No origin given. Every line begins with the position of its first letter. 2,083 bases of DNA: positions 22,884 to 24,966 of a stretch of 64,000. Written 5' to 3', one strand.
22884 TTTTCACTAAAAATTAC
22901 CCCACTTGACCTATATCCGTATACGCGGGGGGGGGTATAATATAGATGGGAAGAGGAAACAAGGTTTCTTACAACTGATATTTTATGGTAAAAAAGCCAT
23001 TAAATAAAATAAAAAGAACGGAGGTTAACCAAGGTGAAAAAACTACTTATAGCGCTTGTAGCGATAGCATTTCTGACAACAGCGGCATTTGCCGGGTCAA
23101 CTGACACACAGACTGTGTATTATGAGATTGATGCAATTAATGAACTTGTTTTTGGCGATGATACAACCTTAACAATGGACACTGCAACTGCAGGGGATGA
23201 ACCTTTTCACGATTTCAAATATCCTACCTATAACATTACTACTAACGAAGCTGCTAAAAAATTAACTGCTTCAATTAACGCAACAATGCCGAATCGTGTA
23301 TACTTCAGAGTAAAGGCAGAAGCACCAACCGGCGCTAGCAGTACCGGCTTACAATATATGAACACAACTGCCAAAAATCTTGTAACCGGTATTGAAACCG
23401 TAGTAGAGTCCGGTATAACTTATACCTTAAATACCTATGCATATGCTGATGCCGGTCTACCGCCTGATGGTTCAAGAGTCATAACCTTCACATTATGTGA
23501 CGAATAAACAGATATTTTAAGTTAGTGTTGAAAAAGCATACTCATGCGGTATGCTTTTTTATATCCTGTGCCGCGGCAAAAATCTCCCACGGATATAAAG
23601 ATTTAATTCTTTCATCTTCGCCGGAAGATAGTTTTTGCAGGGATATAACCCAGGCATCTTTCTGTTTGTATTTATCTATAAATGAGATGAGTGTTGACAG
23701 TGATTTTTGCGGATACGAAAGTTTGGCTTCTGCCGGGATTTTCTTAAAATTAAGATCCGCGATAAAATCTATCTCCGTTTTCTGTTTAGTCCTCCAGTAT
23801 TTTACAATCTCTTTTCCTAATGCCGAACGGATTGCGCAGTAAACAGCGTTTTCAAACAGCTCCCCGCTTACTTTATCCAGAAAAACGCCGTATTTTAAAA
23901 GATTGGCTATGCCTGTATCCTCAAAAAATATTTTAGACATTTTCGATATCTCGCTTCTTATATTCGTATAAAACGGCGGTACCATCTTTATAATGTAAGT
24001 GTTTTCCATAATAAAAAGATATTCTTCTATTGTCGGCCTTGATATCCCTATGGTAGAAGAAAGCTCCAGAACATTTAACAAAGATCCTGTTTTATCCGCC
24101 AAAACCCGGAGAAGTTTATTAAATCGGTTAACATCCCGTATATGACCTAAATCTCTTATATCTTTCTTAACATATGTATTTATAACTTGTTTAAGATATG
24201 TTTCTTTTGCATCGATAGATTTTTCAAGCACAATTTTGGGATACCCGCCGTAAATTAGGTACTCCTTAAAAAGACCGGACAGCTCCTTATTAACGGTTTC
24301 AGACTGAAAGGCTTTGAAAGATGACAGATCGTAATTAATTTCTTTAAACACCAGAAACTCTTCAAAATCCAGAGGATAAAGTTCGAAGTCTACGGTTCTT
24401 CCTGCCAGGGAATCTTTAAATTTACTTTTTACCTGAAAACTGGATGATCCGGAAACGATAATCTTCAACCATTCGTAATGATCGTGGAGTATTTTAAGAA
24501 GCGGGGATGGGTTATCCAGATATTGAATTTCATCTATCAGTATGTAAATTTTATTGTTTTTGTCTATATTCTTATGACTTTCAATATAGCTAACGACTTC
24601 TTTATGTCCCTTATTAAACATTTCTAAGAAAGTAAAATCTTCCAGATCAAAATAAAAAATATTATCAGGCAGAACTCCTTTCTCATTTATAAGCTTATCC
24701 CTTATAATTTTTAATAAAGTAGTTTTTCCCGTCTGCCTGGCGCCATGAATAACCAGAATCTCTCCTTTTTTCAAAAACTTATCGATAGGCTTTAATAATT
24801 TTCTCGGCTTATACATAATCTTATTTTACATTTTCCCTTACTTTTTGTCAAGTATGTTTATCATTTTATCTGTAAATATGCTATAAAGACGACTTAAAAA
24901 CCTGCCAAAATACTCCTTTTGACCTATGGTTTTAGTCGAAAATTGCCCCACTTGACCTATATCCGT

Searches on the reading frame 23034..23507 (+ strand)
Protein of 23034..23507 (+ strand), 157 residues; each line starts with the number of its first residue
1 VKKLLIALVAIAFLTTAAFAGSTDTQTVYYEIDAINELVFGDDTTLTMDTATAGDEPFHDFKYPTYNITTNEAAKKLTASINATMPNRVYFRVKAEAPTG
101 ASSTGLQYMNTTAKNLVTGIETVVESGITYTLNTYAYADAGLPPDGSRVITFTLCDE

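Call 8: search_protein_families(library=pfam, proteins=[window:23034-23507:+], max_evalue=0.01)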
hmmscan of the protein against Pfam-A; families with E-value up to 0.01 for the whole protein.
window:23034-23507:+ (157 aa): 0 families

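Call 12: find_homologous_proteins(query=window:23034-23507:+)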
Query window:23034-23507:+ (157 aa): 24 proteins with E <= 0.001 among 136 candidates.
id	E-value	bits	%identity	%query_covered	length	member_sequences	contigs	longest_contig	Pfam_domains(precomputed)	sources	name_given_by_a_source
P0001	6.0e-95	333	100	100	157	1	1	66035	-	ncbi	ncbi:MAG: hypothetical protein ABIH00_07795 [Armatimonadota bacterium]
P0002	4.9e-47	177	63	100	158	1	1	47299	-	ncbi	ncbi:MAG: hypothetical protein ABIH00_00110 [Armatimonadota bacterium]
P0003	1.2e-46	176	59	100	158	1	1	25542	-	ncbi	ncbi:MAG: hypothetical protein ABIH00_00515 [Armatimonadota bacterium]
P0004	1.2e-45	173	62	100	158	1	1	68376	-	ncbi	ncbi:MAG: hypothetical protein ABIH00_06390 [Armatimonadota bacterium]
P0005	1.7e-44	169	60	100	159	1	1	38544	-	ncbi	ncbi:MAG: hypothetical protein ABIH00_02130 [Armatimonadota bacterium]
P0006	4.9e-44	168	58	100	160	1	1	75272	-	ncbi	ncbi:MAG: hypothetical protein ABIH00_05095 [Armatimonadota bacterium]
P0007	8.0e-44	167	59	100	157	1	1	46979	-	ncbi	ncbi:MAG: hypothetical protein ABIH00_05340 [Armatimonadota bacterium]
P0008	1.0e-43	167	57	99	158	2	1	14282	-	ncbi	ncbi:MAG: hypothetical protein ABIH00_00810 [Armatimonadota bacterium]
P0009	1.3e-43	166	58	100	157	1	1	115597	-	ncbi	ncbi:MAG: hypothetical protein ABIH00_02825 [Armatimonadota bacterium]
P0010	1.6e-43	166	57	100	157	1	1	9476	-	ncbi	ncbi:MAG: hypothetical protein ABIH00_08645 [Armatimonadota bacterium]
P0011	3.3e-43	165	61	100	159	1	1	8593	-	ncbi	ncbi:MAG: hypothetical protein ABIH00_11300 [Armatimonadota bacterium]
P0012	2.0e-40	156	56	100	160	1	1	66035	-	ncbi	ncbi:MAG: hypothetical protein ABIH00_07805 [Armatimonadota bacterium]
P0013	4.4e-40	155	57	100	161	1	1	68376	-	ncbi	ncbi:MAG: hypothetical protein ABIH00_06200 [Armatimonadota bacterium]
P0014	3.7e-38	149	54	99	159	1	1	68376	-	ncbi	ncbi:MAG: hypothetical protein ABIH00_06505 [Armatimonadota bacterium]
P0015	8.5e-36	141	53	100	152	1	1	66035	-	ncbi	ncbi:MAG: hypothetical protein ABIH00_07880 [Armatimonadota bacterium]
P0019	5.6e-20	90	44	99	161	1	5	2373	-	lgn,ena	-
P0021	3.1e-18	84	40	98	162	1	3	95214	-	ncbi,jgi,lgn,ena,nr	ncbi:MAG: hypothetical protein KG012_03790 [Deltaproteobacteria bacterium]|nr:hypothetical protein [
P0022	1.9e-15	75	40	73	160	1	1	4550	-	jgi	jgi:hypothetical protein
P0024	2.0e-12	65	35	100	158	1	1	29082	-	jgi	-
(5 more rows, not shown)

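Call 14: find_related_loci(query=A3, collection=genome_contigs, flank=2500)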
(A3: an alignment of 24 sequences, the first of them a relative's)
Query A3 (157 aa) in genome_contigs; peptide patterns used: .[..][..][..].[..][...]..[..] (x = any residue, [..] = any of these).
26 stretches matched a pattern; 21 encode a relative of the query (tblastn E <= 1e-3); 21 distinct loci.
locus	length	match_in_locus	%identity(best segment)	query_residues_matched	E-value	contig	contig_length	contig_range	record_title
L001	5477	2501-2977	45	1-157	7e-33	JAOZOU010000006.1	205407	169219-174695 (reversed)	MAG: bacterium isolate GMC4.maxbin2.282 GMC4_9_length_205407_cov_27.393821, whole genome shotgun sequence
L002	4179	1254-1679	48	18-157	1e-31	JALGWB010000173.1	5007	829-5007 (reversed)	MAG: bacterium isolate Meg22_1214_Bin_137 Meg22_1214_Bin_137_scaffold_69886, whole genome shotgun sequence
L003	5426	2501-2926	45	18-157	5e-31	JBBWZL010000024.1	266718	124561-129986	MAG: Verrucomicrobiota bacterium isolate Holy_436 scaffold_3242917, whole genome shotgun sequence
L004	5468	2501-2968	42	1-154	1e-29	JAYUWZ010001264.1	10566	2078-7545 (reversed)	MAG: Verrucomicrobiaceae bacterium isolate GL130_UP_concoct_108_sub GL130_UP_concoct_108_sub_1263, whole genome shotgun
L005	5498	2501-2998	40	1-157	4e-29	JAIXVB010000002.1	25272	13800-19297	MAG: Verrucomicrobiaceae bacterium isolate D1_MAG_00050 pond_D1_MAG_00050_000000000126, whole genome shotgun sequence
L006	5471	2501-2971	43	2-154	2e-28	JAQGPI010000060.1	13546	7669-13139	MAG: Verrucomicrobiaceae bacterium isolate RYN_635 scaffold_853791, whole genome shotgun sequence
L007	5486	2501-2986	41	1-157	1e-28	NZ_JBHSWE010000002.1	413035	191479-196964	Marinobacterium aestuariivivens strain NBRC 111756 GCM70026904_1, whole genome shotgun sequence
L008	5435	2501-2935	43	15-157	2e-27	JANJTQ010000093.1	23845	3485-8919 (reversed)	MAG: Opitutaceae bacterium isolate RX2_metabat.bin.19 RX2_k141_478941, whole genome shotgun sequence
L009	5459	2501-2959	41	4-154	2e-26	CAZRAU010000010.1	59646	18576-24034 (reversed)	MAG TPA_asm: uncultured bacterium isolate SRP185410_co2_431 genome assembly, contig: NODE_427_length_59646_cov_6.397594,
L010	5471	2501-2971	41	1-154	4e-25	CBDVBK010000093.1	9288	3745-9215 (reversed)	MAG TPA_asm: uncultured bacterium isolate SRR22302358_concoct_47 genome assembly, contig: ERZ25746585.2975, whole genome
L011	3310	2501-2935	41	14-156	4e-25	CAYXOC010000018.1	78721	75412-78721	MAG TPA_asm: uncultured bacterium isolate binchicken_co152_100 genome assembly, contig: NODE_353_length_78721_cov_14.527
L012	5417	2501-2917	42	18-154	3e-24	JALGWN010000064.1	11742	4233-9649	MAG: bacterium isolate Meg22_46_Bin_89 Meg22_46_Bin_89_scaffold_10845, whole genome shotgun sequence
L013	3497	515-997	40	6-156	2e-23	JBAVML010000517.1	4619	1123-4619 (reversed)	MAG: Chthoniobacteraceae bacterium isolate MFD03081_ilm_asm_bin4 k127_22664, whole genome shotgun sequence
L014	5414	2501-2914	43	23-157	3e-23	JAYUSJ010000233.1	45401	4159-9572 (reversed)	MAG: Verrucomicrobiaceae bacterium isolate GL117_UP_concoct_203 GL117_UP_concoct_203_232, whole genome shotgun sequence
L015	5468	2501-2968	39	4-154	1e-22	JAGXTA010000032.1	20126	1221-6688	MAG: Deltaproteobacteria bacterium isolate CROMO_BS_46_3 c_000000141433, whole genome shotgun sequence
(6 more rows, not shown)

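Call 16: find_encoding_contigs(protein=P0002, flank=3000, max_places=2)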
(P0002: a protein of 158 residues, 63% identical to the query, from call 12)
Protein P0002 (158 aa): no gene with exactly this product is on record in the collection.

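Call 17: find_encoding_contigs(protein=P0003, flank=3000, max_places=2)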
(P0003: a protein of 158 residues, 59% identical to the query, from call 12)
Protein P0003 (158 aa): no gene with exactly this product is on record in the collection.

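Call 18: find_encoding_contigs(protein=P0004, flank=3000, max_places=2)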
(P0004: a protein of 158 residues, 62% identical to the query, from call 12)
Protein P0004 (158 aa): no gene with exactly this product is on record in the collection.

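Call 19: find_encoding_contigs(protein=P0005, flank=3000, max_places=2)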
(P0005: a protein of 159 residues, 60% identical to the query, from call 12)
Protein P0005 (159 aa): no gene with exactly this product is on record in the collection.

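Call 26: predict_structure(alignment_id=A3)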
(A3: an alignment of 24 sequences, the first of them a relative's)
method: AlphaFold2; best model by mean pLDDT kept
length: 157 residues; sequences in the alignment: 24
mean_pLDDT: 85.5   pTM: 0.73
mean pLDDT of the five models: 85.5, 85.1, 85.0, 84.7, 80.8
residues with pLDDT >= 90: 85; 70-90: 39; 50-70: 33; < 50: 0
segments of 3 or more residues with pLDDT < 50: none
pLDDT, mean of each block of 10 residues (from residue 1): 68 57 73 90 81 71 96 97 90 97 98 98 97 79 81 97
secondary structure, 60 per line:
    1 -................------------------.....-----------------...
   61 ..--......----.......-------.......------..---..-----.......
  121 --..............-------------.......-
elements in order: H2-17 E36-40 E58-62 E65-70 E75-81 E89-95 E114-120 E123-136 E150-156

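Call 30: fold_search(model_id=the predicted structure, library=pdb)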
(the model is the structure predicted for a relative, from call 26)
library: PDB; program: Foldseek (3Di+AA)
matches with E <= 10: 1285; with E <= 0.001: 0
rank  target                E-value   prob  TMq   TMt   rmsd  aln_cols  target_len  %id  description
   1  4y2l_F                1.4e-03  1.00  0.38  0.40  11.6       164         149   16  Structure of CFA/I pili major subunit CfaB trimer (released 2016-08-10)
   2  4y2n_C                2.2e-03  1.00  0.36  0.38  14.6       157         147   17  Structure of CFA/I pili major subunit CfaB trimer (released 2016-08-10)
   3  4y2l_B                2.4e-03  1.00  0.36  0.38  12.1       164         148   16  Structure of CFA/I pili major subunit CfaB trimer (released 2016-08-10)
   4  4y2o_B                2.5e-03  0.99  0.34  0.37   7.5       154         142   17  Structure of CFA/I pili chaperone-major subunit complex (CfaA-CfaB) (released 2016-08-10)
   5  4y2l_D                2.6e-03  0.99  0.34  0.36  14.2       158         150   17  Structure of CFA/I pili major subunit CfaB trimer (released 2016-08-10)
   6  8ehs_A                4.0e-03  1.00  0.40  0.42  10.9       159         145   17  Cryo-EM reconstruction of the CS17 bacterial adhesion pili (released 2023-03-22)
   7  4y2l_A                8.8e-03  0.99  0.38  0.40  12.0       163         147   16  Structure of CFA/I pili major subunit CfaB trimer (released 2016-08-10)
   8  9bab                  1.1e-02  1.00  0.45  0.47   6.9       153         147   12  Cryo-EM of Hyper2 tube, ~27 nm diameter (released 2025-04-09)
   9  7vrp_F                1.3e-02  0.91  0.31  0.15  11.7       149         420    8  Structure of infectious bursal disease virus Gx strain (released 2022-03-30)
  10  7uii                  1.5e-02  0.99  0.43  0.38   7.4       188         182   11  Cryo-EM of self-assembled cannula CanA (released 2023-04-12)
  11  8aur_A                1.6e-02  0.98  0.42  0.31   7.5       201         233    8  Cryo-EM structure of a TasA fibre (released 2022-11-30)
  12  8psv_A                2.0e-02  0.96  0.38  0.38  14.8       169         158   12  2.7 A cryo-EM structure of in vitro assembled type 1 pilus rod (released 2024-04-10)
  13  2waa                  2.3e-02  0.33  0.19  0.11  15.2       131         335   12  Structure of a family two carbohydrate esterase from Cellvibrio japonicus (released 2009-03-24)
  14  1qun_B                2.4e-02  0.99  0.40  0.25   6.0       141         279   11  X-RAY STRUCTURE OF THE FIMC-FIMH CHAPERONE ADHESIN COMPLEX FROM UROPATHOGENIC E.COLI (released 1999-08-31)
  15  9iug_A                2.6e-02  0.98  0.40  0.40  11.2       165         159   13  Cryo-EM structure of the type I pilus from enterotoxigenic Escherichia coli (released 2025-05-28)
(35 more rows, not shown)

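Call 31: search_protein_families(library=ncbifam, proteins=[P0001, P0012, P0015, P0019, P0021, P0022, P0024], max_evalue=0.1)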
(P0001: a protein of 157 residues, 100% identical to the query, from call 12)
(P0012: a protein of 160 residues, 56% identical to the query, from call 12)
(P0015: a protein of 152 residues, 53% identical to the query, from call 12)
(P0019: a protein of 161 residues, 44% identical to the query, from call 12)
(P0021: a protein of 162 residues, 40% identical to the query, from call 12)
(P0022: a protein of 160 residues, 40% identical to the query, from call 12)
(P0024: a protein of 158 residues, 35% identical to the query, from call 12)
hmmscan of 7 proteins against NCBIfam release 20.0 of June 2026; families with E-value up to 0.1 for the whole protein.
P0001 (157 aa): 0 families

P0012 (160 aa): 0 families

P0015 (152 aa): 1 family
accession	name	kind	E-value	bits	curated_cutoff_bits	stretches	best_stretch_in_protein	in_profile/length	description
NF008637.1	PRK11627.1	equivalog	0.0053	16.3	242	1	1-133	2-129/192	hypothetical protein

P0019 (161 aa): 1 family
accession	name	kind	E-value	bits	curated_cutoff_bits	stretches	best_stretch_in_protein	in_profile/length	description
NF053772.1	BSAP5b_fam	equivalog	0.028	13.7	380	1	20-99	290-370/418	BSAP5b family pore-forming toxin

P0021 (162 aa): 0 families

P0022 (160 aa): 0 families

P0024 (158 aa): 1 family
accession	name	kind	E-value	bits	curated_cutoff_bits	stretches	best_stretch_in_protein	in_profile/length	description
NF052318.1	T9SS_sortase_N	equivalog_domain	0.049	13.8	40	0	1-37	1-34/140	type IX secretion system sortase PorU, long form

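Call 34: search_protein_families(library=pfam, proteins=[L001:3034-3492:+, L001:3505-4308:+, L001:4305-5477:+, L015:3088-3570:+, L015:3591-4394:+, L015:4387-5466:+, L007:3108-3566:+, L007:3591-4046:+, L007:4046-4396:+, L007:4389-5486:+], max_evalue=0.01)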
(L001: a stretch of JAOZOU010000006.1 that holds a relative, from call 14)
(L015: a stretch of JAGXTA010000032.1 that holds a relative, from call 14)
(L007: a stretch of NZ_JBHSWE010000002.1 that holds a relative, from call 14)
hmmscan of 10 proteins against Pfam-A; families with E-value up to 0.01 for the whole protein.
L001:3034-3492:+ (152 aa): 0 families

L001:3505-4308:+ (267 aa): 0 families

L001:4305-5477:+ (391 aa): 4 families
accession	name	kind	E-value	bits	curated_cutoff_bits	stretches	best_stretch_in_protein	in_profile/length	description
PF22067.2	Cep192_D3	-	2.5e-07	31.1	27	1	156-220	22-84/99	Cep192 domain 3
PF23619.1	Ig_VWA7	-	6.9e-07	29.9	27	0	34-109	7-80/104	VWA7 Ig-like domain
PF10633.15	NPCBM_assoc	-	1.6e-05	25.4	24.4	1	40-108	2-71/78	NPCBM-associated, NEW3 domain of alpha-galactosidase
PF22544.2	HYDIN_VesB_CFA65-like_Ig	-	0.0027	18.3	25.5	1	157-221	25-88/100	HYDIN/CFA65/VesB-like, Ig-like domain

L015:3088-3570:+ (160 aa): 1 family
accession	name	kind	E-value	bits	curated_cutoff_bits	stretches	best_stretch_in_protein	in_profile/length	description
PF23926.2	LtfC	-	0.0051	17.8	27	1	62-106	6-55/100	LtfC-like, beta-sandwich domain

L015:3591-4394:+ (267 aa): 0 families

L015:4387-5466:+ (360 aa): 4 families
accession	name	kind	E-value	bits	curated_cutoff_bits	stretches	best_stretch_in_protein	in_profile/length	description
PF22067.2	Cep192_D3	-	0.00018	22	27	1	155-222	19-84/99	Cep192 domain 3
PF11614.14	FixG_C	-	0.00033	21.2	25.6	1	159-229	37-106/119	IG-like fold at C-terminal of FixG, putative oxidoreductase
PF10633.15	NPCBM_assoc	-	0.0024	18.4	24.4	0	42-115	2-76/78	NPCBM-associated, NEW3 domain of alpha-galactosidase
PF22544.2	HYDIN_VesB_CFA65-like_Ig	-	0.0066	17.1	25.5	0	151-208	17-74/100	HYDIN/CFA65/VesB-like, Ig-like domain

L007:3108-3566:+ (152 aa): 0 families

L007:3591-4046:+ (151 aa): 0 families

L007:4046-4396:+ (116 aa): 0 families

L007:4389-5486:+ (366 aa): 0 families

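Call 63: find_encoding_contigs(protein=P0019, flank=3000, max_places=6)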
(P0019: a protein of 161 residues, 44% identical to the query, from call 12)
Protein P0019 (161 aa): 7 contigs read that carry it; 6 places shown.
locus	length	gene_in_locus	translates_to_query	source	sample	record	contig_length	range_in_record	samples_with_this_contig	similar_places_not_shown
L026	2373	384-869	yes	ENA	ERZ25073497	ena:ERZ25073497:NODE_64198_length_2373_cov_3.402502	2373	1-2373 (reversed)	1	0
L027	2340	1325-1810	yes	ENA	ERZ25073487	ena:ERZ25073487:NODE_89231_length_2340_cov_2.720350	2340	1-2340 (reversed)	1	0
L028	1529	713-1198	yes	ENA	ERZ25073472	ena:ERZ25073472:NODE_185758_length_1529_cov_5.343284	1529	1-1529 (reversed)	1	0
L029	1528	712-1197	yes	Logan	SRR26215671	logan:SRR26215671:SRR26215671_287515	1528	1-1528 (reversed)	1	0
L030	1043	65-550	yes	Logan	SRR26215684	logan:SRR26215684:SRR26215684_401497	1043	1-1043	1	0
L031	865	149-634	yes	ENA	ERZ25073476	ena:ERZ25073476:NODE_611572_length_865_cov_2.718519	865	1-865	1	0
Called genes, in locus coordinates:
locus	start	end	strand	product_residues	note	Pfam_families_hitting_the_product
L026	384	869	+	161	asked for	-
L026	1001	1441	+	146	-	-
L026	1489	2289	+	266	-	-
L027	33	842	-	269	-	PF18962:Por_Secre_tail (faint), PF13860:FlgD_ig (weak)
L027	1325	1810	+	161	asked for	-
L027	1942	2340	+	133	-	?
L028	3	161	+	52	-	?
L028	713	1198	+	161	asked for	-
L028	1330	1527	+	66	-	?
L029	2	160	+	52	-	?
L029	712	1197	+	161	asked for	-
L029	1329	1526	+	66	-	?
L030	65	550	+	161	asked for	-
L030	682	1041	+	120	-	?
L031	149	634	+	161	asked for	-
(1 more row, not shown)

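Call 64: find_encoding_contigs(protein=P0001, flank=1000, max_places=4)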
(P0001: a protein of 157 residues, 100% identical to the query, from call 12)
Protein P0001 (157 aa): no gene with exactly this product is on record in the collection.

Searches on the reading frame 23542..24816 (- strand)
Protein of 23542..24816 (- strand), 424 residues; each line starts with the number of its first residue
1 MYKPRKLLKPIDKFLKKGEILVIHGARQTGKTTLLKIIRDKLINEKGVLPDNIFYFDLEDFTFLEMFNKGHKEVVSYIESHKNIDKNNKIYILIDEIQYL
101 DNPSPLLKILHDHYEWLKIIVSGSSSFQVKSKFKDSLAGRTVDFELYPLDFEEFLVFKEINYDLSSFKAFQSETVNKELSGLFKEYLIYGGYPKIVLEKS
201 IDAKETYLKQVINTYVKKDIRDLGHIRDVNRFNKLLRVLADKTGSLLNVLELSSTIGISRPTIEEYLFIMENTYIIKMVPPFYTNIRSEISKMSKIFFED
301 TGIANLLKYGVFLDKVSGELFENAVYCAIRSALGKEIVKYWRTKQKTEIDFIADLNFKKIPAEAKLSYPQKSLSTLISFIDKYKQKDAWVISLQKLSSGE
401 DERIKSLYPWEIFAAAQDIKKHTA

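Call 8: search_protein_families(library=pfam, proteins=[window:23542-24816:-], max_evalue=0.01)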
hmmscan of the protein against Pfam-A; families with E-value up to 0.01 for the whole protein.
window:23542-24816:- (424 aa): 8 families
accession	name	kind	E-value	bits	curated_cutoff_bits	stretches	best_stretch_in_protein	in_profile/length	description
PF13635.12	DUF4143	-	8.3e-34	117.1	28.1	1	217-366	1-159/160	Domain of unknown function (DUF4143)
PF13173.12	AAA_14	-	1.1e-30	106.7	27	1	19-155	3-129/129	AAA domain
PF01637.24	ATPase_2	-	1.3e-05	25.6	33.2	1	8-67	8-66/225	ATPase domain predominantly from Archaea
PF13401.12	AAA_22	-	2.4e-05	25.1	27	1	18-122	5-109/130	AAA domain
PF00005.33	ABC_tran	-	0.00021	22.3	25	1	9-55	2-43/137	ABC transporter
PF00004.35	AAA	-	0.0026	18.7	21.2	0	22-99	2-68/131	ATPase family associated with various cellular activities (AAA)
PF24883.2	NPHP3_N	-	0.0053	17.4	24.8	0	18-59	22-61/164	Nephrocystin 3, N-terminal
PF13191.12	AAA_16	-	0.0055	17.7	32.6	0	18-45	24-51/167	AAA ATPase domain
